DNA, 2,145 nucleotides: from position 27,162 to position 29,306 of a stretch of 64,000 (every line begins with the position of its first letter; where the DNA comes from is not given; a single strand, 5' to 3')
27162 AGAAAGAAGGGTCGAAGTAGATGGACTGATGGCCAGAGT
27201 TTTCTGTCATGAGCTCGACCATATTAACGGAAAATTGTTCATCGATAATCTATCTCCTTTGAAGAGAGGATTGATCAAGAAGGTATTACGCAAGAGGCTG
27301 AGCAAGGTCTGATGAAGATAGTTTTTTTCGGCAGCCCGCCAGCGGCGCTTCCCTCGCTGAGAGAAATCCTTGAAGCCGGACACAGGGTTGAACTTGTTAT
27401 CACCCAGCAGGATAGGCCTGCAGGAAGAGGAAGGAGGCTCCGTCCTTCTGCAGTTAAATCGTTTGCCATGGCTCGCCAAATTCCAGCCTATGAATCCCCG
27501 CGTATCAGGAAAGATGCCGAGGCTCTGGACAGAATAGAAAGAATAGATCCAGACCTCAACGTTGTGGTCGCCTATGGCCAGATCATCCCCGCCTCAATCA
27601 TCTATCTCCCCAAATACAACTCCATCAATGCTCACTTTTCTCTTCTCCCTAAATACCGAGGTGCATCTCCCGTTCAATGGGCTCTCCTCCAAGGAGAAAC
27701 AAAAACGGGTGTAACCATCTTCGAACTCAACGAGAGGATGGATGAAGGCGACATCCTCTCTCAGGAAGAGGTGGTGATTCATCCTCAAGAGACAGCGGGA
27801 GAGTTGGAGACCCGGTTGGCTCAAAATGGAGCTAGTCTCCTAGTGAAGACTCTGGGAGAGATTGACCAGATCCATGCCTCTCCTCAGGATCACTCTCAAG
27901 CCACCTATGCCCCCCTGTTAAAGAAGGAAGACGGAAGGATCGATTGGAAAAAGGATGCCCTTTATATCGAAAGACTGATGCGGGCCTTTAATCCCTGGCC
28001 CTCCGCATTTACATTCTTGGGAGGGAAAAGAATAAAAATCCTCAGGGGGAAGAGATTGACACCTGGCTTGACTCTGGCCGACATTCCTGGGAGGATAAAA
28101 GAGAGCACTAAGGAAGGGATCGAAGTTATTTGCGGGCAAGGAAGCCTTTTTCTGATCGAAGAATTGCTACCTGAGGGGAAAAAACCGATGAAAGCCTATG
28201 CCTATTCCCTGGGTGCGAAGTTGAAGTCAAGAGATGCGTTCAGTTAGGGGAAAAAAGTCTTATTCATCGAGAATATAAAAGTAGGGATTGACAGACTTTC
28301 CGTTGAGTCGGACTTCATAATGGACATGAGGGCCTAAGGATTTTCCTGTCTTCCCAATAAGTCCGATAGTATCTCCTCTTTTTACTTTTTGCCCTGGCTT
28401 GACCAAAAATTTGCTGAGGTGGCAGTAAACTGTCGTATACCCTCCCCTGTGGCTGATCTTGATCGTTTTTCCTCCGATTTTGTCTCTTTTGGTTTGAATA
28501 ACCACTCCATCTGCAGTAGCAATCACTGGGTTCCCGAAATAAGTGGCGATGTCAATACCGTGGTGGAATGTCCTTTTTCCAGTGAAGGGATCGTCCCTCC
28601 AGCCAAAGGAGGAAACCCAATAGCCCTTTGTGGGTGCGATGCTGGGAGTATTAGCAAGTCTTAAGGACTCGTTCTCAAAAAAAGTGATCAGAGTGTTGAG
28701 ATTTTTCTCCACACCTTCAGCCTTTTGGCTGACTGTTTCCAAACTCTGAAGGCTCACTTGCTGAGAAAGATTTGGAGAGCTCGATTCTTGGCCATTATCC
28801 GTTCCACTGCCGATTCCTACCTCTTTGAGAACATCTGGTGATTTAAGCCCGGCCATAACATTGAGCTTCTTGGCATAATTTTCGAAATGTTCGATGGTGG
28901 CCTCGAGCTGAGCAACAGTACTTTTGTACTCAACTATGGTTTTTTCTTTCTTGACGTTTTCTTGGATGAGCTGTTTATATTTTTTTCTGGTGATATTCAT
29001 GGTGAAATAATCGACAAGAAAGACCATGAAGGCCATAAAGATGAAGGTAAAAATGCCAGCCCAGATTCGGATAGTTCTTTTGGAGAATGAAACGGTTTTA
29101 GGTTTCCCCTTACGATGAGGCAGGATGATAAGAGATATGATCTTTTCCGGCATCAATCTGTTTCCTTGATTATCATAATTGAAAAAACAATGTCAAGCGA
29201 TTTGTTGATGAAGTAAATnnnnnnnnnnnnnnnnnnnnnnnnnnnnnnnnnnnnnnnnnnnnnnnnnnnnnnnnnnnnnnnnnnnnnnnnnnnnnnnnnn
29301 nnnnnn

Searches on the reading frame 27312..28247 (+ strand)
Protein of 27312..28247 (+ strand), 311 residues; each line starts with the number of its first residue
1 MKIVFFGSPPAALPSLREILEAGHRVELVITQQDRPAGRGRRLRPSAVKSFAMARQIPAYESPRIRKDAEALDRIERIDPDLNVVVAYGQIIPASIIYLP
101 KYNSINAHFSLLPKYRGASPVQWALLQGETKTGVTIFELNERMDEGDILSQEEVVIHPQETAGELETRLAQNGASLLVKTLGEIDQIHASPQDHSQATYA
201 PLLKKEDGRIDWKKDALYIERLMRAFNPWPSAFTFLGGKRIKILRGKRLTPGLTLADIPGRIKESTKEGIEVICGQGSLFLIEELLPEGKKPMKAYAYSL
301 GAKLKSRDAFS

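Call 85: search_protein_families(library=pfam, proteins=[window:27312-28247:+], max_evalue=0.00001)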
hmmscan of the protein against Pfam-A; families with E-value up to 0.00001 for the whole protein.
window:27312-28247:+ (311 aa): 2 families
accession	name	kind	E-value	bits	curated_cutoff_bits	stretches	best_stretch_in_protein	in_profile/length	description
PF00551.24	Formyl_trans_N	-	7.7e-41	140.3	26.1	1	1-180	1-180/181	Formyl transferase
PF02911.23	Formyl_trans_C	-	2.7e-24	85.7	21.1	1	203-298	2-95/100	Formyl transferase, C-terminal domain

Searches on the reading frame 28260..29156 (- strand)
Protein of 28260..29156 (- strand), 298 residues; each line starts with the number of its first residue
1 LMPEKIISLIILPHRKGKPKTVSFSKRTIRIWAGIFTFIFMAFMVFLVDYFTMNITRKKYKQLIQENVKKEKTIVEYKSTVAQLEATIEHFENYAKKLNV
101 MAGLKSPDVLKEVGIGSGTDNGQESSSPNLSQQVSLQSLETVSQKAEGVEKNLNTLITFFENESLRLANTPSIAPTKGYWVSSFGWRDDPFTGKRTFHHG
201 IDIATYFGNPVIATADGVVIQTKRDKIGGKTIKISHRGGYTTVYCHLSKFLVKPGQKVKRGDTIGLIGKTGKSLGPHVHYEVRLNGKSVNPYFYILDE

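Call 85: search_protein_families(library=pfam, proteins=[window:28260-29156:-], max_evalue=0.00001)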
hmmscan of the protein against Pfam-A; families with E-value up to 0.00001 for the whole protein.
window:28260-29156:- (298 aa): 1 family
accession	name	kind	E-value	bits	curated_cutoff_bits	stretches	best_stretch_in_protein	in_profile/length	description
PF01551.29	Peptidase_M23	-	2.2e-33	114.8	28.7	1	197-291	2-96/96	Peptidase family M23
